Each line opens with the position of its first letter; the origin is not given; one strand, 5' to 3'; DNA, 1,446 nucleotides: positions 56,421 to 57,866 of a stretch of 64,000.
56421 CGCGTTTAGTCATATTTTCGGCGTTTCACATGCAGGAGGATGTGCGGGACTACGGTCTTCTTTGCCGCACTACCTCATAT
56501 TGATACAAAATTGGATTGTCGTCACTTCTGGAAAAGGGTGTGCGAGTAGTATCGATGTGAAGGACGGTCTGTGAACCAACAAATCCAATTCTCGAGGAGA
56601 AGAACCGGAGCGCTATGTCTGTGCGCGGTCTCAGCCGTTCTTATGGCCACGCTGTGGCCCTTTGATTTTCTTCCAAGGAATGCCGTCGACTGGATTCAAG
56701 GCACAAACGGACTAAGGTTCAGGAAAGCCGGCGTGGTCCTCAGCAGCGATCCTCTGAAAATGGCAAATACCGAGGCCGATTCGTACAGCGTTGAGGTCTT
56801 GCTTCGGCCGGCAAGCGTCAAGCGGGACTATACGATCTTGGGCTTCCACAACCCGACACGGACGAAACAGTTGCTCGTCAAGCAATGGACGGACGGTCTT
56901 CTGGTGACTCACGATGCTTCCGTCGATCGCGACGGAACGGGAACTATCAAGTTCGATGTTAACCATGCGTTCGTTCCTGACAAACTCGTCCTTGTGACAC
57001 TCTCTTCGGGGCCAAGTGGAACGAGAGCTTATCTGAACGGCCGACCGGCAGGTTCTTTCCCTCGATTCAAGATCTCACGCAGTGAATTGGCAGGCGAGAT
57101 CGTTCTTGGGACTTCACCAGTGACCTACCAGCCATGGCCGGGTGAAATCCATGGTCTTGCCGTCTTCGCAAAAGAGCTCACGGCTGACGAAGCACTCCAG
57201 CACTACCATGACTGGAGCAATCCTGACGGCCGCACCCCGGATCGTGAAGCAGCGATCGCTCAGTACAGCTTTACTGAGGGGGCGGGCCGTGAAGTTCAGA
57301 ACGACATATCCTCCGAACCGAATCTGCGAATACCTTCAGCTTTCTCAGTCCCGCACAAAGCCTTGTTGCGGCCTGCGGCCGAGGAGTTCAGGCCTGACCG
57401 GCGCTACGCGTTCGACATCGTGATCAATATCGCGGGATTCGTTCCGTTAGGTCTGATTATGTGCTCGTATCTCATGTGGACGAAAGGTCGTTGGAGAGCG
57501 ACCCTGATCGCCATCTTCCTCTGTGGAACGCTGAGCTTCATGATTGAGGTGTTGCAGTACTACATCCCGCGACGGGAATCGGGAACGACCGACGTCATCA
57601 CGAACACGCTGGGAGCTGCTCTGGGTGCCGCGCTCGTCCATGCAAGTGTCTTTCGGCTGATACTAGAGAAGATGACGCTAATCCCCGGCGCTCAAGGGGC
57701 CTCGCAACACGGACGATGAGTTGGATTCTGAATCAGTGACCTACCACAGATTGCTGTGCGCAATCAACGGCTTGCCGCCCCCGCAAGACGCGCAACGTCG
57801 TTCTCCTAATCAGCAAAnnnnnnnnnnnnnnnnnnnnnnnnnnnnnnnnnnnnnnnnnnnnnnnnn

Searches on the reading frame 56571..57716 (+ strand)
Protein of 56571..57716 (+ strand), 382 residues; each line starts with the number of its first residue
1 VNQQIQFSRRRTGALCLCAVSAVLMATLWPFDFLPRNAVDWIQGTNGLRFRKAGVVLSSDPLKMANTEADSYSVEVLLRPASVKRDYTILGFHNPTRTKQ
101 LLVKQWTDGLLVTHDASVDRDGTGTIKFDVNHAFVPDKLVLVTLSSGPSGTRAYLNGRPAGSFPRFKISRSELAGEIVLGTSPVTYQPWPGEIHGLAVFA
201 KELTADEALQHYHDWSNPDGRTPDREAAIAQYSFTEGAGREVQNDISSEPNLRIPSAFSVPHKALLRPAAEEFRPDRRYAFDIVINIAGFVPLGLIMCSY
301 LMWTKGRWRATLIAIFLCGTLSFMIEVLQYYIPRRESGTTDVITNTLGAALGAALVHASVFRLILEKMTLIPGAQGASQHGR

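Call 15: search_protein_families(library=pfam, proteins=[window:56571-57716:+], max_evalue=0.001)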
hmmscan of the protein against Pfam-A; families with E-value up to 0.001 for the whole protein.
window:56571-57716:+ (382 aa): 2 families
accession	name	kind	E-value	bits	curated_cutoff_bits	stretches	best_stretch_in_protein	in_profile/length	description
PF04892.17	VanZ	-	5.8e-16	59.7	30.1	1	272-357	52-123/126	VanZ like family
PF13385.13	Laminin_G_3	-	2.1e-09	38.1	27.6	1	66-207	13-149/151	Concanavalin A-like lectin/glucanases superfamily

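Call 45: search_protein_families(library=ncbifam, proteins=[window:56571-57716:+], max_evalue=0.00001)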
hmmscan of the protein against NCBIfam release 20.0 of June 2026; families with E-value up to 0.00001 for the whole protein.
window:56571-57716:+ (382 aa): 0 families
